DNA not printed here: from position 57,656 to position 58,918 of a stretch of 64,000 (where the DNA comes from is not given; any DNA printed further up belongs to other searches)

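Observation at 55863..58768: Acyltransferase - ICMT/DUF1295-like - radical SAM/SPASM (TTG start) cluster with no visible precursor peptide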

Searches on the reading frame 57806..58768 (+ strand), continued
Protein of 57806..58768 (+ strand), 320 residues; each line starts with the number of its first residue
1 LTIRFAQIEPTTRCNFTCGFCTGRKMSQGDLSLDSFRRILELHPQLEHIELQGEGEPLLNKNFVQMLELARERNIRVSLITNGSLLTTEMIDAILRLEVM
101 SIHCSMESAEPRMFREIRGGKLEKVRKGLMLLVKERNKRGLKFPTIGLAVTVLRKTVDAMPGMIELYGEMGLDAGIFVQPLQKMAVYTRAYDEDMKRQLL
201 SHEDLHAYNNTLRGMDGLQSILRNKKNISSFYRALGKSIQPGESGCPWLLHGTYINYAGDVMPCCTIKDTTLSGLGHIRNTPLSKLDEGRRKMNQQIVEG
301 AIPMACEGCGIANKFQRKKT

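Call 15: find_encoding_contigs(protein=P0007, flank=8000, max_places=4)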
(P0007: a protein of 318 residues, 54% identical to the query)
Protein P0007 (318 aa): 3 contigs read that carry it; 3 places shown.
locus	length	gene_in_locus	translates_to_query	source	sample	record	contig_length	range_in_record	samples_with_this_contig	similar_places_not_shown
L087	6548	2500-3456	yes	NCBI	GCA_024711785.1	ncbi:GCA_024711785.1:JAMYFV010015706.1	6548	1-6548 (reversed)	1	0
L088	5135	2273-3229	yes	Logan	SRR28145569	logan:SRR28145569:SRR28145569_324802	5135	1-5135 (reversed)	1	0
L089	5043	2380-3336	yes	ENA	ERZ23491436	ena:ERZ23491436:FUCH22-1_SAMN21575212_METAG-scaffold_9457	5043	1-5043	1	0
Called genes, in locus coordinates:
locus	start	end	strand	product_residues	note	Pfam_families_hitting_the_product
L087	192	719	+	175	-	-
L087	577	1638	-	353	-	-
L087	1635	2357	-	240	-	PF01755:Glyco_transf_25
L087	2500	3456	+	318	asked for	PF04055:Radical_SAM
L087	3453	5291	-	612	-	-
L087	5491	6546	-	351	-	?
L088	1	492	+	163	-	?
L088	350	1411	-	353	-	-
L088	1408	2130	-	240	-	PF01755:Glyco_transf_25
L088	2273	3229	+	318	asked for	PF04055:Radical_SAM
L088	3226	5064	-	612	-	-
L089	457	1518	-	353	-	-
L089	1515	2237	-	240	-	PF01755:Glyco_transf_25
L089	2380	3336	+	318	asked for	PF04055:Radical_SAM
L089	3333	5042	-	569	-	?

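Call 17: find_encoding_contigs(protein=P0043, flank=8000, max_places=2)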
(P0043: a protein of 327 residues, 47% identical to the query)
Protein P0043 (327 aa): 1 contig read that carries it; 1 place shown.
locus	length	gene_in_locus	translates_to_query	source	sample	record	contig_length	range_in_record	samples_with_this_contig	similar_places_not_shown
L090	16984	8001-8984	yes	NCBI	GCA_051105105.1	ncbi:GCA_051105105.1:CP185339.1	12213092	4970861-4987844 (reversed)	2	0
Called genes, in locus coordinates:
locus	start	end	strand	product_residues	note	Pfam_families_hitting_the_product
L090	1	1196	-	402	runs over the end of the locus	PF03692:CxxCxxCC (weak)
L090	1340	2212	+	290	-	-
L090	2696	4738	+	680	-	PF02624:YcaO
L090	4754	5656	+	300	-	PF05721:PhyH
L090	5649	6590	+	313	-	PF08007:JmjC_2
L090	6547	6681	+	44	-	-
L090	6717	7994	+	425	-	PF00201:UDPGT, PF06722:EryCIII-like_C, PF04101:Glyco_tran_28_C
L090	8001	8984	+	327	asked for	PF04055:Radical_SAM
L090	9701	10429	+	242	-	PF05199:GMC_oxred_C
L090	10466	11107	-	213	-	PF13640:2OG-FeII_Oxy_3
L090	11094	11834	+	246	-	-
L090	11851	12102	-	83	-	-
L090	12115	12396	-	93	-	PF14407:Frankia_peptide (weak)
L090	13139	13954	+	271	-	PF08007:JmjC_2, PF13621:Cupin_8 (faint)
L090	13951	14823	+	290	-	PF00881:Nitroreductase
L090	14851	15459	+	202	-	PF03567:Sulfotransfer_2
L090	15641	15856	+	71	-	-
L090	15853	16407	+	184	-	PF04264:YceI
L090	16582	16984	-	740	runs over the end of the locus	-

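Call 18: find_encoding_contigs(protein=P0013, flank=8000, max_places=2)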
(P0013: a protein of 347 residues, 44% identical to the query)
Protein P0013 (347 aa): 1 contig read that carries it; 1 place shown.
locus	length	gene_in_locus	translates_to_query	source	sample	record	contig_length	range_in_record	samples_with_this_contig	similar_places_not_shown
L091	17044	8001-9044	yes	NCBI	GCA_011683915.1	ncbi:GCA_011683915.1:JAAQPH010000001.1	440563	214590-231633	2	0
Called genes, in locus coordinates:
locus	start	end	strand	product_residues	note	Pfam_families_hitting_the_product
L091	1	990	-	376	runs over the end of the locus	PF00005:ABC_tran, PF03459:TOBE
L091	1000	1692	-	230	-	PF00528:BPD_transp_1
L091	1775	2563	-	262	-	PF12974:Phosphonate-bd (weak), PF13531:SBP_bac_11, PF01547:SBP_bac_1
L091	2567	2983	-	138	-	PF01502:PRA-CH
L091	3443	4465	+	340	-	PF00497:SBP_bac_3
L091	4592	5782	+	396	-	PF00528:BPD_transp_1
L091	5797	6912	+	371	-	PF00528:BPD_transp_1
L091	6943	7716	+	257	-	PF00005:ABC_tran, PF02463:SMC_N (faint), PF13304:AAA_21 (faint)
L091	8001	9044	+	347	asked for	PF04055:Radical_SAM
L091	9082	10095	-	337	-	PF00583:Acetyltransf_1, PF13480:Acetyltransf_6 (faint), PF13673:Acetyltransf_10, PF13508:Acetyltransf_7, PF08445:FR47, PF00583:Acetyltransf_1 (weak), PF13673:Acetyltransf_10 (weak)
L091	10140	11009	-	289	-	PF00581:Rhodanese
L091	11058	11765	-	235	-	PF01411:tRNA-synt_2c, PF07973:tRNA_SAD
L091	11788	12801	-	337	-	PF00291:PALP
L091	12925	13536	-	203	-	PF00293:NUDIX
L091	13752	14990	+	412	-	PF00561:Abhydrolase_1, PF12146:Hydrolase_4, PF12697:Abhydrolase_6, PF00326:Peptidase_S9 (weak), PF02566:OsmC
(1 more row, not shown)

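Call 19: find_encoding_contigs(protein=P0073, flank=8000, max_places=2)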
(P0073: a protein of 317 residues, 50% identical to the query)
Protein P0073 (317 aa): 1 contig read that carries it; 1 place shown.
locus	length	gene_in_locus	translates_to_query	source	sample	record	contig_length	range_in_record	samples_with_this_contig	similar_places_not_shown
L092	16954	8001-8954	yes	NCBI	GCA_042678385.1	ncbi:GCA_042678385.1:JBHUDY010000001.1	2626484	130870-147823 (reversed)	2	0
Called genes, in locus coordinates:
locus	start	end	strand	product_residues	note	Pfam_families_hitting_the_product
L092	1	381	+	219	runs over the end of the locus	PF00106:adh_short, PF13561:adh_short_C2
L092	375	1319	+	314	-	PF01112:Asparaginase_2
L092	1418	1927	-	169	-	PF00691:OmpA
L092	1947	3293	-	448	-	PF04052:TolB_N, PF00930:DPPIV_N (faint), PF26550:Tricorn_2nd, PF26549:Tricorn_N, PF07676:PD40 (weak), PF26550:Tricorn_2nd, PF07676:PD40, PF26549:Tricorn_N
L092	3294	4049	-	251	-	PF27683:UCP034077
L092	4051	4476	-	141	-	PF02472:ExbD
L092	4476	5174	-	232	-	PF01618:MotA_ExbB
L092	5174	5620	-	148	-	PF13279:4HBT_2, PF03061:4HBT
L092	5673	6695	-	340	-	PF05496:RuvB_N, PF06068:TIP49 (faint), PF00004:AAA, PF07728:AAA_5, PF17864:AAA_lid_4, PF05491:WHD_RuvB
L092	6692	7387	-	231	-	-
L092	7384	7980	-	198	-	PF01330:RuvA_N, PF14520:HHH_5, PF07499:RuvA_C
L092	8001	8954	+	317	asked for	PF04055:Radical_SAM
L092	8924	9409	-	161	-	PF02075:RuvC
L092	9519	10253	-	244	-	PF20772:TACO1_YebC_N, PF01709:Transcrip_reg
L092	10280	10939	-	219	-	PF02798:GST_N, PF13417:GST_N_3, PF13409:GST_N_2, PF13410:GST_C_2 (faint), PF00043:GST_C (weak)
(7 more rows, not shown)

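Call 20: search_solved_structures(query=window:57806-58765:+, max_evalue=0.01, show_alignments=2)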
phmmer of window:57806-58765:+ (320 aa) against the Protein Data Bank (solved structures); distinct sequences matched with E-value up to 0.01: 9.
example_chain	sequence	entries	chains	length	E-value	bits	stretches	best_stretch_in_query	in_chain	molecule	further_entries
7tol_A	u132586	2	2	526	1.6e-05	27.3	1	4-181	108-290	glycerol dibiphytanyl glycerol tetraether - macrocyclic archaeol synthase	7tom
9dfu_A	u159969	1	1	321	2.7e-05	26.6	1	11-144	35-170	Radical SAM core domain-containing protein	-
9dfn_A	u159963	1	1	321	3.4e-05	26.3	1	11-144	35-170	Radical SAM core domain-containing protein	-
8wm2_A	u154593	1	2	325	0.00016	24.1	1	12-111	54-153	Fe-S radical SAM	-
4m7s_A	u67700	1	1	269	0.00069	22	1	6-117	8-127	BtrN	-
4m7t_A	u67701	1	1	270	0.00072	21.9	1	6-117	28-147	BtrN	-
5vsl_A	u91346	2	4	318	0.0018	20.6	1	11-106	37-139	Radical S-adenosyl methionine domain-containing protein 2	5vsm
6q2p_A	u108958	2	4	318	0.0018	20.6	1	11-106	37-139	Radical S-adenosyl methionine domain-containing protein 2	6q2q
7n7h_A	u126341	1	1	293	0.0077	18.5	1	11-112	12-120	VIPERIN-LIKE ENZYME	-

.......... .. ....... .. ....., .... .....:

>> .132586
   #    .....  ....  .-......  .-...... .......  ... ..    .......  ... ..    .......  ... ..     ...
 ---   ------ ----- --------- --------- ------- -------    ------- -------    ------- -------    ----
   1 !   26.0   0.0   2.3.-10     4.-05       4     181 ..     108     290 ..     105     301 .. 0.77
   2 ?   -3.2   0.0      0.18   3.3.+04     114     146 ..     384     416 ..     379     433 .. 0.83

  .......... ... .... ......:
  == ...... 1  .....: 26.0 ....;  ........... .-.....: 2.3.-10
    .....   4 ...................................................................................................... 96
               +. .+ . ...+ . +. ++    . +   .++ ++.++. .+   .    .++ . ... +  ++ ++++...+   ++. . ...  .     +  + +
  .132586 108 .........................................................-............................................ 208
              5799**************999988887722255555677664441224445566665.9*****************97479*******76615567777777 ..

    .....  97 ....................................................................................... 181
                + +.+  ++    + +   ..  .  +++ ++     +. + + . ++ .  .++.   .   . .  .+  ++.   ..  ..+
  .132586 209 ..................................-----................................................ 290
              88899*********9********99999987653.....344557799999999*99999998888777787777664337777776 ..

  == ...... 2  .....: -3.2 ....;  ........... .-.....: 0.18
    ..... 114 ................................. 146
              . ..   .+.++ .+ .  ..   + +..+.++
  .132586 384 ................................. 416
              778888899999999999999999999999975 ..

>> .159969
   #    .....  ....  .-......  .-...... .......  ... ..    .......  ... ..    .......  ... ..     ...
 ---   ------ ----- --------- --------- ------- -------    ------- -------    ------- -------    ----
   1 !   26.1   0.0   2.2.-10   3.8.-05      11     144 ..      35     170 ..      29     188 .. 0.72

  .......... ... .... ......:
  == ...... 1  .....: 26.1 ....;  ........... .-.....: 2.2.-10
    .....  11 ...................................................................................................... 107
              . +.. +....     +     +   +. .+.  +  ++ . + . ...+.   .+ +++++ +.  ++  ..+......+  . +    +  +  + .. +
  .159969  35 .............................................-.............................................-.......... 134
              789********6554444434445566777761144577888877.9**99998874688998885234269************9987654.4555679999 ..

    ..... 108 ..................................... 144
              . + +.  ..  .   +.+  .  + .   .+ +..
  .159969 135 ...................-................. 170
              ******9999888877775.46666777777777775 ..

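Call 25: predict_structure(alignment_id=A1)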
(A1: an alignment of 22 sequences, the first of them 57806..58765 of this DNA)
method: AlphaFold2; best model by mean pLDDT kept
length: 320 residues; sequences in the alignment: 22
mean_pLDDT: 90.7   pTM: 0.89
mean pLDDT of the five models: 90.7, 88.9, 88.7, 87.6, 87.0
residues with pLDDT >= 90: 211; 70-90: 99; 50-70: 10; < 50: 0
segments of 3 or more residues with pLDDT < 50: none
pLDDT, mean of each block of 10 residues (from residue 1): 94 78 79 98 97 91 98 97 94 98 95 89 96 98 95 92 95 91 80 88 89 85 75 91 92 96 89 93 94 93 84 80
secondary structure, 60 per line:
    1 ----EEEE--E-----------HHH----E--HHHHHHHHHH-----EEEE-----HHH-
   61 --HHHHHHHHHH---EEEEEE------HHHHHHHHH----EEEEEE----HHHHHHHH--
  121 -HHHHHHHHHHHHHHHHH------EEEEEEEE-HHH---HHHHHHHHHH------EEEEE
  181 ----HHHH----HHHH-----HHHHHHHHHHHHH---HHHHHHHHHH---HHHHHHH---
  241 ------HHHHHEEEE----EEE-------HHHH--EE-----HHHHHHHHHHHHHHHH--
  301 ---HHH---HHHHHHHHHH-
elements in order: E5-8 H33-42 E48-51 H63-72 E76-81 H88-96 E101-106 H111-118 H122-138 E145-152 H160-169 E176-180 H185-188 H193-196 H202-214 H218-227 H231-237 H247-251 E252-255 E260-262 H270-273 H283-298 H310-319
